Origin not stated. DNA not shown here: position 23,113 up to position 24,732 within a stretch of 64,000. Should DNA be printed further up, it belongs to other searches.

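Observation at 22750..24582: [FeFe]-hydrogenase-like sensory domain fused to a GGDEF diguanylate cyclase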

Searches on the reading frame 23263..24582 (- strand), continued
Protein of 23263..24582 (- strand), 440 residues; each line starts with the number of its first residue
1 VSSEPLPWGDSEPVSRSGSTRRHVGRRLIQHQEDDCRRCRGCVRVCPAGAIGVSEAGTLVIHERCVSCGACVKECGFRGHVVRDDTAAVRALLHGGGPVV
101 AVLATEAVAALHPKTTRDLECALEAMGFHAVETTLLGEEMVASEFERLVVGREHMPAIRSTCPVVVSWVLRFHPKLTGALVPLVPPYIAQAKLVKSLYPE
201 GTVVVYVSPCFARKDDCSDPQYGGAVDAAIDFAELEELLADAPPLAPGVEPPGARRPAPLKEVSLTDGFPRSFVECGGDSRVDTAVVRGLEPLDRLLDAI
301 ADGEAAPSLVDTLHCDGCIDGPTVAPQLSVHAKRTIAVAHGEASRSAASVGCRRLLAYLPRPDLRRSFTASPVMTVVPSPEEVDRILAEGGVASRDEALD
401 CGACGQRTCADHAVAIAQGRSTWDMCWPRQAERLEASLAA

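Call 94: search_protein_families(library=pfam, proteins=[P0136, P0137, P0138, P0141, P0148, P0170, P0192, P0204, P0212, P0233], max_evalue=0.000001)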
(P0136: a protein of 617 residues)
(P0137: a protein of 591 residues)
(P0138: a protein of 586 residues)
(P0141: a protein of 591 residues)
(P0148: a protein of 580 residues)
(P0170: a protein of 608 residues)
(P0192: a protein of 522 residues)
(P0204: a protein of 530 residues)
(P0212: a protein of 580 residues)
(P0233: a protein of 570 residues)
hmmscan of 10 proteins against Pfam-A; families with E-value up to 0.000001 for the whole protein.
P0136 (617 aa): 3 families
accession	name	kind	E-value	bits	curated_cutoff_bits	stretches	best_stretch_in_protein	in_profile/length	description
PF00990.26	GGDEF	-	6.3e-53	179.3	23.8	1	424-580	2-161/161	Diguanylate cyclase, GGDEF domain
PF02906.19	Fe_hyd_lg_C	-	3.8e-38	131.9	22.1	1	76-299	5-245/245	Iron only hydrogenase large subunit, C-terminal domain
PF13237.11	Fer4_10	-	9.2e-07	29.1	25.5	1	6-51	4-52/53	4Fe-4S dicluster domain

P0137 (591 aa): 4 families
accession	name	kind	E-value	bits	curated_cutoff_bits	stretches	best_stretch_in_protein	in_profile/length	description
PF00990.26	GGDEF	-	7.1e-46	156.3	23.8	1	428-584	2-161/161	Diguanylate cyclase, GGDEF domain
PF02906.19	Fe_hyd_lg_C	-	2.2e-27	96.7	22.1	1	72-303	3-245/245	Iron only hydrogenase large subunit, C-terminal domain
PF04060.18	FeS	-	1.2e-07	31.8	23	1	380-408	3-31/33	Putative Fe-S cluster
PF13237.11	Fer4_10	-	2.2e-07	31.1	25.5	1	6-48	6-52/53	4Fe-4S dicluster domain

P0138 (586 aa): 5 families
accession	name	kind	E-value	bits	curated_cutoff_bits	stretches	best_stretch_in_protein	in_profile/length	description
PF00990.26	GGDEF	-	5.9e-51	172.9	23.8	1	424-582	2-161/161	Diguanylate cyclase, GGDEF domain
PF02906.19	Fe_hyd_lg_C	-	4.9e-42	144.7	22.1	1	76-301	2-245/245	Iron only hydrogenase large subunit, C-terminal domain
PF12838.12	Fer4_7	-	2.5e-09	37.9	27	1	14-56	1-50/52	4Fe-4S dicluster domain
PF04060.18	FeS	-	1.2e-08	34.9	23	1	377-406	4-33/33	Putative Fe-S cluster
PF13237.11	Fer4_10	-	3e-07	30.7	25.5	1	12-54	6-52/53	4Fe-4S dicluster domain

P0141 (591 aa): 5 families
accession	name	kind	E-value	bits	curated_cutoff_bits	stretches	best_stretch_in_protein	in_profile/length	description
PF00990.26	GGDEF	-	2.5e-45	154.6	23.8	1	425-581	3-161/161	Diguanylate cyclase, GGDEF domain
PF02906.19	Fe_hyd_lg_C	-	2.6e-35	122.6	22.1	1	73-296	11-245/245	Iron only hydrogenase large subunit, C-terminal domain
PF00037.32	Fer4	-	1.3e-07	31.6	21.1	0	35-50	3-18/24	4Fe-4S binding domain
PF04060.18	FeS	-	2.6e-07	30.7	23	1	377-406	4-33/33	Putative Fe-S cluster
PF13237.11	Fer4_10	-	3.2e-07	30.6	25.5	1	8-50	6-52/53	4Fe-4S dicluster domain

P0148 (580 aa): 3 families
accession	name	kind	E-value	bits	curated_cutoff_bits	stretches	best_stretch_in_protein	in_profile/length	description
PF00990.26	GGDEF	-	3.6e-44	150.8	23.8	1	418-575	2-161/161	Diguanylate cyclase, GGDEF domain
PF02906.19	Fe_hyd_lg_C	-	3.3e-40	138.7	22.1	1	76-298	1-245/245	Iron only hydrogenase large subunit, C-terminal domain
PF13237.11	Fer4_10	-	9.1e-07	29.2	25.5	1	12-55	5-52/53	4Fe-4S dicluster domain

P0170 (608 aa): 6 families
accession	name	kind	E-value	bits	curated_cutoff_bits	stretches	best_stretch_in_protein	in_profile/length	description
PF02906.19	Fe_hyd_lg_C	-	1.7e-37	129.8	22.1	1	78-301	2-244/245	Iron only hydrogenase large subunit, C-terminal domain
PF00990.26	GGDEF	-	2.2e-30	106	23.8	1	433-587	3-160/161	Diguanylate cyclase, GGDEF domain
PF00037.32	Fer4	-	1e-09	38.2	21.1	0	39-61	2-24/24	4Fe-4S binding domain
PF13484.11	Fer4_16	-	3.5e-07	31.4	30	0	45-71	2-29/66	4Fe-4S double cluster binding domain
PF13237.11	Fer4_10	-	3.5e-07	30.5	25.5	1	10-56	3-53/53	4Fe-4S dicluster domain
PF12837.12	Fer4_6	-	4.8e-07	29.9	25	0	40-60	4-24/24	4Fe-4S binding domain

P0192 (522 aa): 3 families
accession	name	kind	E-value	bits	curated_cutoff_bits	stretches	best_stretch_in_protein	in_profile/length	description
PF00990.26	GGDEF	-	2e-44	151.6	23.8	1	362-517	3-161/161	Diguanylate cyclase, GGDEF domain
PF02906.19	Fe_hyd_lg_C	-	2.5e-27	96.5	22.1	1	38-233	25-239/245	Iron only hydrogenase large subunit, C-terminal domain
PF04060.18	FeS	-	7.4e-10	38.8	23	1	314-343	4-33/33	Putative Fe-S cluster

P0204 (530 aa): 2 families
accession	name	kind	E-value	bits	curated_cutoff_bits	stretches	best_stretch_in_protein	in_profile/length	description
PF02906.19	Fe_hyd_lg_C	-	1e-27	97.8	22.1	1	34-249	5-244/245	Iron only hydrogenase large subunit, C-terminal domain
PF00990.26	GGDEF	-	5.5e-19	68.9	23.8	1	372-521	6-158/161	Diguanylate cyclase, GGDEF domain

P0212 (580 aa): 6 families
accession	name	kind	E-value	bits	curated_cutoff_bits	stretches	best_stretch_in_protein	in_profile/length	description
PF00990.26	GGDEF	-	3.1e-44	151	23.8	1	415-572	2-161/161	Diguanylate cyclase, GGDEF domain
PF02906.19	Fe_hyd_lg_C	-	2.5e-31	109.6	22.1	1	78-295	8-245/245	Iron only hydrogenase large subunit, C-terminal domain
PF00037.32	Fer4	-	1.7e-10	40.7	21.1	1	14-34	4-24/24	4Fe-4S binding domain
PF14697.11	Fer4_21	-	6.3e-08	33.1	35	0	8-35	31-59/59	4Fe-4S dicluster domain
PF12838.12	Fer4_7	-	1.7e-07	32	27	1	17-61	1-52/52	4Fe-4S dicluster domain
PF13237.11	Fer4_10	-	9.4e-07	29.1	25.5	1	14-57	5-52/53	4Fe-4S dicluster domain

P0233 (570 aa): 2 families
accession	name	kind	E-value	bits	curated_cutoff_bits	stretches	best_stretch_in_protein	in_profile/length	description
PF00990.26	GGDEF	-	4.4e-44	150.5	23.8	1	408-565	2-161/161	Diguanylate cyclase, GGDEF domain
PF02906.19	Fe_hyd_lg_C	-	2.4e-23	83.5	22.1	1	79-233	2-175/245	Iron only hydrogenase large subunit, C-terminal domain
